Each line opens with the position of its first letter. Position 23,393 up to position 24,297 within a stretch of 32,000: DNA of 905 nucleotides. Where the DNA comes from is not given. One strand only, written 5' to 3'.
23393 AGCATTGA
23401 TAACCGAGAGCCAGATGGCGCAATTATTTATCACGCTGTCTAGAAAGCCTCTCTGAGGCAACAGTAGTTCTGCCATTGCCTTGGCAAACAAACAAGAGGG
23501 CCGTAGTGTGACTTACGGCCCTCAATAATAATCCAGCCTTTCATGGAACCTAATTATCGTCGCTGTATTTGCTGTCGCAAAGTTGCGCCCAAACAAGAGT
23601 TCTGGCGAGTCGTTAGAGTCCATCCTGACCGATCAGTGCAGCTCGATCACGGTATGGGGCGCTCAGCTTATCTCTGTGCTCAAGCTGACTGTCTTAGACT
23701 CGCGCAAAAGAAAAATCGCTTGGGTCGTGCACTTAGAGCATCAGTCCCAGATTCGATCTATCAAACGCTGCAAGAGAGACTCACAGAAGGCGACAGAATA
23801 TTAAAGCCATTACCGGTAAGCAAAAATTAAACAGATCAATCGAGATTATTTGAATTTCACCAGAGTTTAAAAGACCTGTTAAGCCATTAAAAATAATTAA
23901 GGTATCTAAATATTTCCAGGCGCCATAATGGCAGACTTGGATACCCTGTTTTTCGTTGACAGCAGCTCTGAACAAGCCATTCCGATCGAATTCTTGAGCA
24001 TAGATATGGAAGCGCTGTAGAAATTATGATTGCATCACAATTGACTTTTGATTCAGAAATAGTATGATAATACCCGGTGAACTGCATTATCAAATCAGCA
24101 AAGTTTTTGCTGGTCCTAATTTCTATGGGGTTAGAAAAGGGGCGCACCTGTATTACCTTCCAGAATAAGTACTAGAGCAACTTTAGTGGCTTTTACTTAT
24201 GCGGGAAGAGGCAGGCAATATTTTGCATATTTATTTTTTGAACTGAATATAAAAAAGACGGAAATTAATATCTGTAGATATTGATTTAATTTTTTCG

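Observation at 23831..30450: AT-rich, HIP1-free three-gene island of unassigned function: Cys-less AsnB-like enzyme, double-propeller BNR protein and sulfotransferase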

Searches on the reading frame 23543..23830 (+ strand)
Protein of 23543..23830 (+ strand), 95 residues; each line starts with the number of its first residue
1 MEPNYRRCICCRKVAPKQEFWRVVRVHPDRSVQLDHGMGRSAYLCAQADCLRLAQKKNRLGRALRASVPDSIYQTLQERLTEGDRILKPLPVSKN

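Call 5: search_protein_families(library=pfam, proteins=[window:23543-23830:+], max_evalue=0.01)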
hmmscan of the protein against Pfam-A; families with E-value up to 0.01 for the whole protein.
window:23543-23830:+ (95 aa): 1 family
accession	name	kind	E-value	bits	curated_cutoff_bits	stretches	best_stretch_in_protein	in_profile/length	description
PF04296.18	YlxR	-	7.6e-25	87.1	26.9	1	6-77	1-74/75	Protein of unknown function (DUF448)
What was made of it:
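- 23543..23830 (+): ylxR (rnpM-like), the left flank. Homology to relatives ends at about codon 80 (about 23782), so the last ~15 codons belong to the variable segment. Pfam YlxR scores 87 bits (call 5).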

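Call 6: search_protein_families(library=ncbifam, proteins=[window:23543-23830:+], max_evalue=0.01)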
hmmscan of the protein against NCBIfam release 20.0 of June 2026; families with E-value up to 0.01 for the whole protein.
window:23543-23830:+ (95 aa): 2 families
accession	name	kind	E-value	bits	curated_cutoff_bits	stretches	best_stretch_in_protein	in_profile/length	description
NF047356.1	RNA_bind_RnpM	equivalog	8.1e-19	67.5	80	1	5-80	4-81/82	RNase P modulator RnpM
NF006622.0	PRK09190.1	equivalog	1e-05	25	184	1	4-69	21-88/227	RNA-binding protein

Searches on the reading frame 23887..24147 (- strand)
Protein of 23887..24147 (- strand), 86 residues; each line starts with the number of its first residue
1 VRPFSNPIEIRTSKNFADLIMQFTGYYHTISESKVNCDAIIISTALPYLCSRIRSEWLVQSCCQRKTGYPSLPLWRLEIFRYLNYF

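Call 63: search_protein_families(library=pfam, proteins=[window:23887-24147:-], max_evalue=0.0001)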
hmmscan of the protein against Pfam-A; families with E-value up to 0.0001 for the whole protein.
window:23887-24147:- (86 aa): 0 families
